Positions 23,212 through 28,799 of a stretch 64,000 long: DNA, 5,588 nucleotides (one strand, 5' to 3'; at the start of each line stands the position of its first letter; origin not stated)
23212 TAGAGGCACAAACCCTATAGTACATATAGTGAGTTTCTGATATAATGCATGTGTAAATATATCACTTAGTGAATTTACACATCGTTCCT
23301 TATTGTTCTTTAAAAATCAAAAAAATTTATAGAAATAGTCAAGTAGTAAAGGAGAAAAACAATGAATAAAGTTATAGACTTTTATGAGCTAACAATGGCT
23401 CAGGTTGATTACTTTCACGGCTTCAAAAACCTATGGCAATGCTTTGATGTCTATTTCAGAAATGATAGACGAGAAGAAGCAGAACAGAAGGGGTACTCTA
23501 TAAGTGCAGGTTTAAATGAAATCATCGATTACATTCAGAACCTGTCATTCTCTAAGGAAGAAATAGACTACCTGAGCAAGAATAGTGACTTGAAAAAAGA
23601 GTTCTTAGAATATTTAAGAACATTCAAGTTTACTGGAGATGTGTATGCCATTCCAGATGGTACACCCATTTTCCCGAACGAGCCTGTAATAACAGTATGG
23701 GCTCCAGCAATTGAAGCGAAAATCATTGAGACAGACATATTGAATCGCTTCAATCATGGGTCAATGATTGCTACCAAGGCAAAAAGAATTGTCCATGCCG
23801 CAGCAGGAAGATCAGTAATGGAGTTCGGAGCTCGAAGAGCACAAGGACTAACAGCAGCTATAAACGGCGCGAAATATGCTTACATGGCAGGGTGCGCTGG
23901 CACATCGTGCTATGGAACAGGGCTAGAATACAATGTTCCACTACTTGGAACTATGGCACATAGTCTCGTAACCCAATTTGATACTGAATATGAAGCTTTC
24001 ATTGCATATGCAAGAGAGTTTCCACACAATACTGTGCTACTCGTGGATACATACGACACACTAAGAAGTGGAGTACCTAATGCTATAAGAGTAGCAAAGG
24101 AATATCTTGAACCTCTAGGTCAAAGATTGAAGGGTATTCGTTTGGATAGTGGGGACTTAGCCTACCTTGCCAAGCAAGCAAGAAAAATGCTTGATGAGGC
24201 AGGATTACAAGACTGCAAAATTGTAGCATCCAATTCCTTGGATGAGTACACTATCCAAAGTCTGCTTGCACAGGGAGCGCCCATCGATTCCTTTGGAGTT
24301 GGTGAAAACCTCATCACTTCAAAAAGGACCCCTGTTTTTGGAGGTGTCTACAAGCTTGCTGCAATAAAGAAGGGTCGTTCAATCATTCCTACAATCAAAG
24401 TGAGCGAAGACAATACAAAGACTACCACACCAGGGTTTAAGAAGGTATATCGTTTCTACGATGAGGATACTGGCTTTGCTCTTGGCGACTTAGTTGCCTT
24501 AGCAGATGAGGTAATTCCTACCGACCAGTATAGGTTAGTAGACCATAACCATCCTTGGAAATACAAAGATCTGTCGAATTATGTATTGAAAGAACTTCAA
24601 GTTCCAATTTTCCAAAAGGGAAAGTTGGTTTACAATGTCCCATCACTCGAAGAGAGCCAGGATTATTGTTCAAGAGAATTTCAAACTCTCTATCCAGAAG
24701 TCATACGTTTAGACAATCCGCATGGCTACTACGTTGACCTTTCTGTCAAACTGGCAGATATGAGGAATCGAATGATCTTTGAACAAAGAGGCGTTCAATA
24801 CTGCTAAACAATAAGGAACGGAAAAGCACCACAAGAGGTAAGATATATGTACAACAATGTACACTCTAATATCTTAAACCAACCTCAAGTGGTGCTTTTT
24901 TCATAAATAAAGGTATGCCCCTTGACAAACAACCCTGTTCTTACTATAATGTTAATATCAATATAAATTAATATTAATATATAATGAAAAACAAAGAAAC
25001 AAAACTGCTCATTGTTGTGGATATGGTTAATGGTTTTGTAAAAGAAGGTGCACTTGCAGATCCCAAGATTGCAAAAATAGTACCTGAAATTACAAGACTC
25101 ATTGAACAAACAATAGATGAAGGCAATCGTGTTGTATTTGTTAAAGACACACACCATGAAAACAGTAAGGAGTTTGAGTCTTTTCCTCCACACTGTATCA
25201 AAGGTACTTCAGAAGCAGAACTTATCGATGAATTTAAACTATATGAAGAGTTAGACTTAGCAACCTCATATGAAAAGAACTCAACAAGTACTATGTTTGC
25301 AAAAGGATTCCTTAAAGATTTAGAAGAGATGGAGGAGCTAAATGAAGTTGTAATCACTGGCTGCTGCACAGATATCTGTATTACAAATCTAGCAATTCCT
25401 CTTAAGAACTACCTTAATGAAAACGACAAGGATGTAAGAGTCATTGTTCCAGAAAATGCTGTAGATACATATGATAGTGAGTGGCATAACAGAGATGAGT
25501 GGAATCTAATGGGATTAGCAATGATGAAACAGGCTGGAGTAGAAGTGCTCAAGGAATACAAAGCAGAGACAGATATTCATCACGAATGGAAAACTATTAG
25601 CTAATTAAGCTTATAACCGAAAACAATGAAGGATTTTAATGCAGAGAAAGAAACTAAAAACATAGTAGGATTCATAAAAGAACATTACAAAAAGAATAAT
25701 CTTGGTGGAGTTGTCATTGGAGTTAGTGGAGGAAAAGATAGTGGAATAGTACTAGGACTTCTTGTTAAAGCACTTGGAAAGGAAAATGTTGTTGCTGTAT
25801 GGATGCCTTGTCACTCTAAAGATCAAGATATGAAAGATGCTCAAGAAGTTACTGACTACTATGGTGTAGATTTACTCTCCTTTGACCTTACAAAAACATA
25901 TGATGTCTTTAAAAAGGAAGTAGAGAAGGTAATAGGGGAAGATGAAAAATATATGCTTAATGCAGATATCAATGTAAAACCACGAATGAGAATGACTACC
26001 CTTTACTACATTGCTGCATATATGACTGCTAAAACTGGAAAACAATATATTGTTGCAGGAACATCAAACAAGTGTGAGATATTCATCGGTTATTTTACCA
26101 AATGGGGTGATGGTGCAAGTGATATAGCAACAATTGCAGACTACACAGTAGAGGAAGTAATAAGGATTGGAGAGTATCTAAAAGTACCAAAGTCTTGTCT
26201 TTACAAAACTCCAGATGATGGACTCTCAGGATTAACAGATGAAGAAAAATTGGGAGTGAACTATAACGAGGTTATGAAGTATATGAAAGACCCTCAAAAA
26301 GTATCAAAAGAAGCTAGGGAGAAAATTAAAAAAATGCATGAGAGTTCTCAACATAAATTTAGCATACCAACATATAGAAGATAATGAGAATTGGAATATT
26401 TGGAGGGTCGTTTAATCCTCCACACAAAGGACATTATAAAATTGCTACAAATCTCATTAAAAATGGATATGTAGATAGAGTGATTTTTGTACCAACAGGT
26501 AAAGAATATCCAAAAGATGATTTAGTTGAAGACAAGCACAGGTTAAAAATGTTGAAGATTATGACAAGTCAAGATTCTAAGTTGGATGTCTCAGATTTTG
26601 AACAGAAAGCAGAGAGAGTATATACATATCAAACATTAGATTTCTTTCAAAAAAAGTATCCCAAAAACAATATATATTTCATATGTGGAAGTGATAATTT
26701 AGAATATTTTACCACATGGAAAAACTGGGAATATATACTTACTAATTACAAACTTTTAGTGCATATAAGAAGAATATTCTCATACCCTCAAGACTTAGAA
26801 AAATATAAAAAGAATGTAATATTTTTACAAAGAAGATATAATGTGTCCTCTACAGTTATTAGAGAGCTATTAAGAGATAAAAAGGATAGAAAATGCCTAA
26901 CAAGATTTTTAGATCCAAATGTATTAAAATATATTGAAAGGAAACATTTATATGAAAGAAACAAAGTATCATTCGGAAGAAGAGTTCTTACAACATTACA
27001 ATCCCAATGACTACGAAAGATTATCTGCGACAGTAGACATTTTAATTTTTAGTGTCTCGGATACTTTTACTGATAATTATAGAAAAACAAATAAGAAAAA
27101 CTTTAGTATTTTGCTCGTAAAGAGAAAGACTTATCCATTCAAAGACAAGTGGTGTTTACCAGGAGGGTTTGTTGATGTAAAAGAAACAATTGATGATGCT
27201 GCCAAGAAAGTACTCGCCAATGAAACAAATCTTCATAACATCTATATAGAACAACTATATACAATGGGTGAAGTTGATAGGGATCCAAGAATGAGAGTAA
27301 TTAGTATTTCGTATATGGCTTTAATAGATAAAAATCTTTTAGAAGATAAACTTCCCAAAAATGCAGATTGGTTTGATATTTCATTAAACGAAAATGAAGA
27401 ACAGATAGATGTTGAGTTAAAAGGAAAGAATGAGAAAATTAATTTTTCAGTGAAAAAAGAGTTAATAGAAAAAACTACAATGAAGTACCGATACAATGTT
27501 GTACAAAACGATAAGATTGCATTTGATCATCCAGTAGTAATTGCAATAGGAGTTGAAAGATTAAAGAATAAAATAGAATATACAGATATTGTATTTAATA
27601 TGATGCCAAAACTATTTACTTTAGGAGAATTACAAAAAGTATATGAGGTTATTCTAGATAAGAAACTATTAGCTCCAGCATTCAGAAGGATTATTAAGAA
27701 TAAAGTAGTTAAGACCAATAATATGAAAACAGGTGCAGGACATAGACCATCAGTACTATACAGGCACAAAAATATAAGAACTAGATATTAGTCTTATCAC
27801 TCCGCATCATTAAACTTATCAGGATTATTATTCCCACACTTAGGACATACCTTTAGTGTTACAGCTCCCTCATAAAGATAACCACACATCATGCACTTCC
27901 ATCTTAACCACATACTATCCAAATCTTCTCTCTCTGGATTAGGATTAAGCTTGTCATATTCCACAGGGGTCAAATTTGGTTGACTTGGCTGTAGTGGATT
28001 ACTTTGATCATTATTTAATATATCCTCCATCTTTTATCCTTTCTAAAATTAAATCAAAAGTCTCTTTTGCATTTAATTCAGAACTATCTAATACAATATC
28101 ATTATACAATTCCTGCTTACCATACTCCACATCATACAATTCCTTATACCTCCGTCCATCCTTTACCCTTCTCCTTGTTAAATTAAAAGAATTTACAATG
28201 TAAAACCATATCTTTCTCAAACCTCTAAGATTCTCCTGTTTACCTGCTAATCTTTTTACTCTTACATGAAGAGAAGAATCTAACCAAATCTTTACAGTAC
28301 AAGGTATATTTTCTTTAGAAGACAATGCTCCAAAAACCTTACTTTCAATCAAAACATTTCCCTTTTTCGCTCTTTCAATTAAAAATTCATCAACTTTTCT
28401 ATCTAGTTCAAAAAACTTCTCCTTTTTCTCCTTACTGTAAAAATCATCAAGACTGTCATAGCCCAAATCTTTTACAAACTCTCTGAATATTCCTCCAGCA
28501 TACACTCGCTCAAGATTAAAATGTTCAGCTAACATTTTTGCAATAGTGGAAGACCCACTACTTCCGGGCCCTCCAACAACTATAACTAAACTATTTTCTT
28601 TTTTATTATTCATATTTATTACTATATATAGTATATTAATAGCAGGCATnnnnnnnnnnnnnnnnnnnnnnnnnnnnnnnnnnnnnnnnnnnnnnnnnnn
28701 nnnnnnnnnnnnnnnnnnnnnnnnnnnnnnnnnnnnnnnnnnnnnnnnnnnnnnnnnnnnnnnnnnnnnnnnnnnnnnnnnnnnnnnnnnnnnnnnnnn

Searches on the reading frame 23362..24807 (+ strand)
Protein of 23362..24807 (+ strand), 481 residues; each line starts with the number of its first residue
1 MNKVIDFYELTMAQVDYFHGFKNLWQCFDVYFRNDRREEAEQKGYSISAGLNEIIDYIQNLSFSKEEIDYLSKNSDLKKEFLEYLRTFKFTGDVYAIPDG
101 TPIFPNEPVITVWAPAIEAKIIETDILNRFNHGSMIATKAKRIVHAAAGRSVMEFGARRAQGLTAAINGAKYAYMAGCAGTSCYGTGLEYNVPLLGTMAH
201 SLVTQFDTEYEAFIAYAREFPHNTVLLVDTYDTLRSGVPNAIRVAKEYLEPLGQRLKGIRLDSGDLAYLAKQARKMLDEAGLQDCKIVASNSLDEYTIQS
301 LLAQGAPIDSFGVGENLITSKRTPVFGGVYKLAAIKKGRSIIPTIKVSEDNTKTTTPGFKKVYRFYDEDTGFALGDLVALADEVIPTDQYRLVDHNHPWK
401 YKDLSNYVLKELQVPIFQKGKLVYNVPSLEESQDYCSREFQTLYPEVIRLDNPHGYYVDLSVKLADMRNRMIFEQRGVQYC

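Call 3: search_protein_families(library=pfam, proteins=[window:23362-24807:+], max_evalue=0.1)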
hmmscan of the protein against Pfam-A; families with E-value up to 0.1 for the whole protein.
window:23362-24807:+ (481 aa): 5 families
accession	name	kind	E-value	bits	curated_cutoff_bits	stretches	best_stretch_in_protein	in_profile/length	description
PF17956.6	NAPRTase_C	-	4.5e-31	108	23.3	1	360-467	2-110/111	Nicotinate phosphoribosyltransferase C-terminal domain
PF17767.7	NAPRTase_N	-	1.1e-29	103.7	32.6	1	6-129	4-123/125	Nicotinate phosphoribosyltransferase (NAPRTase) N-terminal domain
PF04095.22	NAPRTase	-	4.3e-07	30.4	20.8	1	152-337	3-198/239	Nicotinate phosphoribosyltransferase (NAPRTase) family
PF02749.22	QRPTase_N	-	0.0031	18.1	27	1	91-132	40-80/82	Quinolinate phosphoribosyl transferase, N-terminal domain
PF01729.25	QRPTase_C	-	0.013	15.7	23.1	0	389-470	51-126/169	Quinolinate phosphoribosyl transferase, C-terminal domain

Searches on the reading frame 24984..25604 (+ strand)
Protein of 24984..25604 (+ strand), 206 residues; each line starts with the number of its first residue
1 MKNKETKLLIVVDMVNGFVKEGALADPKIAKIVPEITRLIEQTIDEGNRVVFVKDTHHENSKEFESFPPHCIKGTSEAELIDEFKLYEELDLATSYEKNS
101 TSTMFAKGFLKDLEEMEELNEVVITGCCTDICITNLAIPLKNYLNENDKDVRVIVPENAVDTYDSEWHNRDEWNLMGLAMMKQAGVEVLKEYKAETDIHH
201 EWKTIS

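Call 3: search_protein_families(library=pfam, proteins=[window:24984-25604:+], max_evalue=0.1)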
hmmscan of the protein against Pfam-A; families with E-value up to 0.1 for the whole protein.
window:24984-25604:+ (206 aa): 1 family
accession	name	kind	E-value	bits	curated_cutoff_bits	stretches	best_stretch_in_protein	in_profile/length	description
PF00857.26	Isochorismatase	-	7.3e-26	91.7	27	1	8-187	2-169/175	Isochorismatase domain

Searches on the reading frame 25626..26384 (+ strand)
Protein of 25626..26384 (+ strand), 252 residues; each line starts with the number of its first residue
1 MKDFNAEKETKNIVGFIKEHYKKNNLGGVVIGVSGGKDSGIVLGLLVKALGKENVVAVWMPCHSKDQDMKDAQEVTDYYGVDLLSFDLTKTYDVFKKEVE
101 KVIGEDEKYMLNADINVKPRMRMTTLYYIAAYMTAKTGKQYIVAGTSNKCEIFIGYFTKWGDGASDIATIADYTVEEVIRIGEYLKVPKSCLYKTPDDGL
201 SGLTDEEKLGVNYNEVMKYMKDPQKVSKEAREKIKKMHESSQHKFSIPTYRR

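Call 80: search_protein_families(library=pfam, proteins=[window:25626-26384:+], max_evalue=0.001)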
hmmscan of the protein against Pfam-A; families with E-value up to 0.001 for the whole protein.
window:25626-26384:+ (252 aa): 2 families
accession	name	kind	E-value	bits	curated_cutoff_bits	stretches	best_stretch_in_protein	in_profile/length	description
PF02540.23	NAD_synthase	-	4.5e-51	173.8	21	1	11-248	3-242/242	NAD synthase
PF03054.22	tRNA_Me_trans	-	0.00088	19.4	20.6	0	29-98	3-84/202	tRNA methyl transferase HUP domain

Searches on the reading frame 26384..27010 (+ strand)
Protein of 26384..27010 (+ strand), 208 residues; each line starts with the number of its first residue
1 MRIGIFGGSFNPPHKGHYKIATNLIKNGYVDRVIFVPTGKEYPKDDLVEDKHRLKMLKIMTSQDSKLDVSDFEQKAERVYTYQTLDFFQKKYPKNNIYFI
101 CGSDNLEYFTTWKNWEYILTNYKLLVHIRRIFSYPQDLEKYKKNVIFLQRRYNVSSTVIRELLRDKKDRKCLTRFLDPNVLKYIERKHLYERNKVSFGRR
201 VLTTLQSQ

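Call 80: search_protein_families(library=pfam, proteins=[window:26384-27010:+], max_evalue=0.001)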
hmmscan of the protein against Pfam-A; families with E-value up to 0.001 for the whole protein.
window:26384-27010:+ (208 aa): 1 family
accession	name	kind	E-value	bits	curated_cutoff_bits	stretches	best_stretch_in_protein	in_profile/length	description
PF01467.32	CTP_transf_like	-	1.1e-24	87.6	21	1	5-161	1-132/133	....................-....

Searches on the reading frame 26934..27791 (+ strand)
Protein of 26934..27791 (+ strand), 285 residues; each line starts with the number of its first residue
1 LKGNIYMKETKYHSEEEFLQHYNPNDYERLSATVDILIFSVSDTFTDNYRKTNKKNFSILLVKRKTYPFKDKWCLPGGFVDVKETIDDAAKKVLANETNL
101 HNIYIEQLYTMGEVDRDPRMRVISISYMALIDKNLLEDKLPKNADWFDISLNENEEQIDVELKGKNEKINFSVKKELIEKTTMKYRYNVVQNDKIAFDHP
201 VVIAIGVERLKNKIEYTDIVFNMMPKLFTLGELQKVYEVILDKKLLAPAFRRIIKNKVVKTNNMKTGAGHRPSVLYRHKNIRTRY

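Call 80: search_protein_families(library=pfam, proteins=[window:26934-27791:+], max_evalue=0.001)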
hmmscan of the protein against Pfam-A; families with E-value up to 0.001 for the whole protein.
window:26934-27791:+ (285 aa): 3 families
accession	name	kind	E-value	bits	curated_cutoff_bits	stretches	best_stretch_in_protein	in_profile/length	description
PF21906.2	NrtR_WHD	-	3.5e-16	59.5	27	1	220-277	1-60/61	NrtR DNA-binding winged helix domain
PF00293.34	NUDIX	-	8.6e-11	42.4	21.1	1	54-148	13-114/134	NUDIX domain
PF19368.5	AraR_C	-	1.3e-06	29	23.8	1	216-278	1-66/82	AraR C-terminal winged HTH domain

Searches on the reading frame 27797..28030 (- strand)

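Call 94: search_protein_families(library=pfam, proteins=[window:27797-28030:-], max_evalue=0.01)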
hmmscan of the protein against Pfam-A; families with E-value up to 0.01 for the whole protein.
window:27797-28030:- (77 aa): 4 families
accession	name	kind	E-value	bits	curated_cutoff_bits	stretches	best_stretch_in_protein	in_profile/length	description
PF21349.2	RUBY_RBDX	-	2e-08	34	26.5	1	44-67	1-24/30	Rubrerythrin, rubredoxin-like domain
PF11682.14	Zn_ribbon_11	-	0.0034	17.4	24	1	42-67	4-26/37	Probable zinc-ribbon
PF23458.2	DUF7130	-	0.0037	17.6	35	1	35-69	45-80/89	Domain of unknown function (DUF7130)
PF23455.1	DUF7129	-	0.0064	16.7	30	1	44-67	12-35/45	Domain of unknown function (DUF7129)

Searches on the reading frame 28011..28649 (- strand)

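Call 94: search_protein_families(library=pfam, proteins=[window:28011-28649:-], max_evalue=0.01)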
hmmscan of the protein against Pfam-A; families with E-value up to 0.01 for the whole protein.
window:28011-28649:- (212 aa): 6 families
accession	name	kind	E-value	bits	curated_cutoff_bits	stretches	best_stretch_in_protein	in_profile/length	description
PF13207.12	AAA_17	-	2.7e-10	41.1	27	1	25-137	1-122/136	AAA domain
PF02224.24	Cytidylate_kin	-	6.6e-08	33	26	1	23-85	1-59/211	Cytidylate kinase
PF13238.12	AAA_18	-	1.9e-06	28.8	29.4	1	23-140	1-114/128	AAA domain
PF13189.12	Cytidylate_kin2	-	8.4e-06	26.5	28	1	26-190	5-175/176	Cytidylate kinase-like family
PF08829.15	AlphaC_N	-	0.0018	18.7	25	1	156-195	13-51/106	Alpha C protein N terminal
PF00485.24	PRK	-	0.0067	16.7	22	0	22-81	1-58/196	Phosphoribulokinase / Uridine kinase family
